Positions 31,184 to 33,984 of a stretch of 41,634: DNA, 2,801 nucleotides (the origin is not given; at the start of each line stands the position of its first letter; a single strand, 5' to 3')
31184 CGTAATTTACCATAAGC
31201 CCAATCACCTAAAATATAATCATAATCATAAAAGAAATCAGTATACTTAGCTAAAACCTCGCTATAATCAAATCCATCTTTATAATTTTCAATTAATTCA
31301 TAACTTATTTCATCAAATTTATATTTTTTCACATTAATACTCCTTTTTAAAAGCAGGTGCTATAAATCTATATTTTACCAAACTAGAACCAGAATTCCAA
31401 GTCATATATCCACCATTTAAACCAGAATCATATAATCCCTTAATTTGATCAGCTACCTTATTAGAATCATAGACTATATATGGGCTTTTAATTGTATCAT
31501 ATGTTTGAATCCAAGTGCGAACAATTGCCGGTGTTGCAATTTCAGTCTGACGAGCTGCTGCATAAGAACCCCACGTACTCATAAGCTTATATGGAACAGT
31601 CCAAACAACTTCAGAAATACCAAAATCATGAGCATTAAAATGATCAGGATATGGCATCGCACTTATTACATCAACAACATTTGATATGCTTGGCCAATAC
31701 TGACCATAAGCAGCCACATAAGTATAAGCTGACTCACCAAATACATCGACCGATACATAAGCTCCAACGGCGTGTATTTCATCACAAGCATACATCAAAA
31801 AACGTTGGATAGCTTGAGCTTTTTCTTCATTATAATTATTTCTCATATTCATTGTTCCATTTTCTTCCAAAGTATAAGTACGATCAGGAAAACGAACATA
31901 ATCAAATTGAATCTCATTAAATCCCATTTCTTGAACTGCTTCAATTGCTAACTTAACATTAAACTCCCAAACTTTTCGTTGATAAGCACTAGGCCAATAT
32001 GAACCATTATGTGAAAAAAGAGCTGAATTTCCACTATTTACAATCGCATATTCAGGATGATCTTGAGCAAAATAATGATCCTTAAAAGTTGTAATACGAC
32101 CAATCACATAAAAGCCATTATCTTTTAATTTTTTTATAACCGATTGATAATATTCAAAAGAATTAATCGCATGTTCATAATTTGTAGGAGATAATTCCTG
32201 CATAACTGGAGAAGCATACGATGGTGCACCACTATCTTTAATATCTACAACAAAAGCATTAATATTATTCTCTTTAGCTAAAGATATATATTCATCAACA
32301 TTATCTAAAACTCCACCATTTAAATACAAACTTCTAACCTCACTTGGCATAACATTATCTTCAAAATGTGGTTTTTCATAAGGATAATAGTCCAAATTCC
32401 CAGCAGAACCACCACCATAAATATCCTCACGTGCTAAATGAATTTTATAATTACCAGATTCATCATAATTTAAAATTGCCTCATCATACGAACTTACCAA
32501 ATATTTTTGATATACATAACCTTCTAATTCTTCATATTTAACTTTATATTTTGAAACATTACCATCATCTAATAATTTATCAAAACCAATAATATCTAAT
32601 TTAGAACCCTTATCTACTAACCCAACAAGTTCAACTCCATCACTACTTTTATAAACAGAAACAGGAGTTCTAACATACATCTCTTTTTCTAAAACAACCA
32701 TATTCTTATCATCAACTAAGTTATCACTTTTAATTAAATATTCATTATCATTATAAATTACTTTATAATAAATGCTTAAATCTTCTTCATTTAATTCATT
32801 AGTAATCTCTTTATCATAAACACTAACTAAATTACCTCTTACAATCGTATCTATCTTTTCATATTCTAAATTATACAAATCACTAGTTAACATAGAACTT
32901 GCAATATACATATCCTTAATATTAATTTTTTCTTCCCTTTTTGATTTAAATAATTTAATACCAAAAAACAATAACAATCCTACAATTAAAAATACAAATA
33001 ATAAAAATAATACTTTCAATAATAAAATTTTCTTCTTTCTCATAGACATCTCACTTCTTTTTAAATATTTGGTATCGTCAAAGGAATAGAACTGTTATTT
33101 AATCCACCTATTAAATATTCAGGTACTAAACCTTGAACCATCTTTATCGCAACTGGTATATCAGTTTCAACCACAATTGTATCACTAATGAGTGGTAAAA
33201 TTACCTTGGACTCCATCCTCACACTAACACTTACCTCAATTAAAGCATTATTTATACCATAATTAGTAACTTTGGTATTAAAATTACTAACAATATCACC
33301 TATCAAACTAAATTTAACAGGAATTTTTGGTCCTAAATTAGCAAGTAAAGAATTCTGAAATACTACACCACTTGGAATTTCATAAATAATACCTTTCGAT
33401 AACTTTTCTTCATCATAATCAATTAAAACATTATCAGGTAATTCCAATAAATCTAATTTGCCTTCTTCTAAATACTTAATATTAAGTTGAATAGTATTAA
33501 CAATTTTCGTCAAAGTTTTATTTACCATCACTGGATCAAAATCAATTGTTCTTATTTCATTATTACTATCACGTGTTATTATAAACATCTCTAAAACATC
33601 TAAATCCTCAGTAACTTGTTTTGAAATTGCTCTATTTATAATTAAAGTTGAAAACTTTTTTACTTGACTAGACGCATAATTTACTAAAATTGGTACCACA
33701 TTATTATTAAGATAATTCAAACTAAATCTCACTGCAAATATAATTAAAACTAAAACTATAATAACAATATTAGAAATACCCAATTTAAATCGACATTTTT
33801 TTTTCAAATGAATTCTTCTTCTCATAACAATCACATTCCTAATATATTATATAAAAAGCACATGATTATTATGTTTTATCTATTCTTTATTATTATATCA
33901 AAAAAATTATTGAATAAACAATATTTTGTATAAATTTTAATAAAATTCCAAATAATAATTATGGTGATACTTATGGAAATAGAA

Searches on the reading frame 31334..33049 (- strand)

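Call 24: search_protein_families(library=pfam, proteins=[window:31334-33049:-], max_evalue=1)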
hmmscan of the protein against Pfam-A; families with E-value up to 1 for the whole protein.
window:31334-33049:- (571 aa): 5 families
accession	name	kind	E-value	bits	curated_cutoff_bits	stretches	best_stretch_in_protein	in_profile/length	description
PF13200.12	DUF4015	-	1.3e-69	235.2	27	1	249-554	13-310/313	Putative glycosyl hydrolase domain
PF14871.12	GHL6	-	9.9e-05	23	35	1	251-349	2-94/132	Hypothetical glycosyl hydrolase 6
PF08239.17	SH3_3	-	0.014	16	27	0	61-102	11-44/54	Bacterial SH3 domain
PF23814.1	DUF7185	-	0.13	12.7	27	1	230-256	56-83/86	Family of unknown function (DUF7185)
PF13800.11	Sigma_reg_N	-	0.3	11.8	26.3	1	4-43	7-47/91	Sigma factor regulator N-terminal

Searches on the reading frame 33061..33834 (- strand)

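Call 24: search_protein_families(library=pfam, proteins=[window:33061-33834:-], max_evalue=1)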
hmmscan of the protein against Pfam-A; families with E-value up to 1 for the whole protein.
window:33061-33834:- (257 aa): 2 families
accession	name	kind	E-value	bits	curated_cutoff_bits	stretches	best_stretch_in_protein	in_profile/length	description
PF09560.15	Spore_YunB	-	3.3e-25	88.5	25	1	151-240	2-91/91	Sporulation protein YunB (Spo_YunB)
PF15204.11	KKLCAg1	-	0.78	10.3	27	0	143-168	36-61/87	Kita-kyushu lung cancer antigen 1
